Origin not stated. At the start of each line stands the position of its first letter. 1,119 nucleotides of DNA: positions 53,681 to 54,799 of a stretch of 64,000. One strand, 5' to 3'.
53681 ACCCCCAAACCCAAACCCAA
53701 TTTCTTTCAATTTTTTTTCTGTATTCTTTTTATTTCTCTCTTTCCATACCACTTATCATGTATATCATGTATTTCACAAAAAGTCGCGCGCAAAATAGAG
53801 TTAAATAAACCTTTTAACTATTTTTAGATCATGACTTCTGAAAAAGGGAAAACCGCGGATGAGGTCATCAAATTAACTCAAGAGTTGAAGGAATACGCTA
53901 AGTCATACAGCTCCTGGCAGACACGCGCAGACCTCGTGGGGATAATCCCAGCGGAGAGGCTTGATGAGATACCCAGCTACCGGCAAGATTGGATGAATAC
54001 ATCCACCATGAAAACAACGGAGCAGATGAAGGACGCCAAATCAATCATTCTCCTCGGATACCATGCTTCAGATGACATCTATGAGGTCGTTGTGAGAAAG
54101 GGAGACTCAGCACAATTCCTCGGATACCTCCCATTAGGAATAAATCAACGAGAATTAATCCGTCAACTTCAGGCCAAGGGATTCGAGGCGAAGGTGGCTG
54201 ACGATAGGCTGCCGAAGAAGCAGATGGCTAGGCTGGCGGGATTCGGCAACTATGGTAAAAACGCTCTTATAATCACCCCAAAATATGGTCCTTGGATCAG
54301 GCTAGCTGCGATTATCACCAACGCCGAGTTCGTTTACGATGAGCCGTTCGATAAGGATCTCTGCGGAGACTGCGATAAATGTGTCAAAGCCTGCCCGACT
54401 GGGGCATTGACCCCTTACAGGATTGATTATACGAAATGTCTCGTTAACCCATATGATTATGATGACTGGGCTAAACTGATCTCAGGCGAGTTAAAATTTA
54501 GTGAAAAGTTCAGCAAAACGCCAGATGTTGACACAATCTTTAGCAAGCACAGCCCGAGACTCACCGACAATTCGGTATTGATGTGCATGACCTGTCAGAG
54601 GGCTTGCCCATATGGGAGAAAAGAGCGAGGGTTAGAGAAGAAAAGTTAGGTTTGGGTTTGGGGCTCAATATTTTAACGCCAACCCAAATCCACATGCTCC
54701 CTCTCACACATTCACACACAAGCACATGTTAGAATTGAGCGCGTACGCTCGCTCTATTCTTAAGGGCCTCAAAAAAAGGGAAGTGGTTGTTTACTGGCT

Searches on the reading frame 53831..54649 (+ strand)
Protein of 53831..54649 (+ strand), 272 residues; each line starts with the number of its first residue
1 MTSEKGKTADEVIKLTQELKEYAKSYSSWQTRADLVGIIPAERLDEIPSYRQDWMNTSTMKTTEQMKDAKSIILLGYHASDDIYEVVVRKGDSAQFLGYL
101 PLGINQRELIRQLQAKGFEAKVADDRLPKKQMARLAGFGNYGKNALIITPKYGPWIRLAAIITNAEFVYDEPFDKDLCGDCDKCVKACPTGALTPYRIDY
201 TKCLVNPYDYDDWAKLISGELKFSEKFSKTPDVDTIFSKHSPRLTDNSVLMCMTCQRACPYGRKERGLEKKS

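Call 39: search_protein_families(library=pfam, proteins=[window:53831-54649:+], max_evalue=0.00001)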
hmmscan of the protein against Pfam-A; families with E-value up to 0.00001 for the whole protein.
window:53831-54649:+ (272 aa): 4 families
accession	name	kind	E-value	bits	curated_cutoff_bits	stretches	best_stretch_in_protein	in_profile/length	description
PF13484.11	Fer4_16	-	1.4e-09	39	30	1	178-262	2-66/66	4Fe-4S double cluster binding domain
PF12837.12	Fer4_6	-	2.7e-07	30.6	25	1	173-193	4-24/24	4Fe-4S binding domain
PF00037.32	Fer4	-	2.9e-07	30.5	21.1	1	173-194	3-24/24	4Fe-4S binding domain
PF13187.11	Fer4_9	-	1.2e-06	28.8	27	0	176-192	35-51/52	4Fe-4S dicluster domain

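Call 74: search_protein_families(library=ncbifam, proteins=[window:53831-54649:+], max_evalue=1e-10)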
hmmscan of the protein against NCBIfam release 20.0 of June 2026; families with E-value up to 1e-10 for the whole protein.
window:53831-54649:+ (272 aa): 2 families
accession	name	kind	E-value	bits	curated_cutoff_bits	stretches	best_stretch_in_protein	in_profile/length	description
TIGR00276.1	TIGR00276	equivalog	1.1e-23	83.8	200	1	109-204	113-208/337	tRNA epoxyqueuosine(34) reductase QueG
TIGR02486.1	RDH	subfamily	1.1e-14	55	160.35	1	60-264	78-281/314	reductive dehalogenase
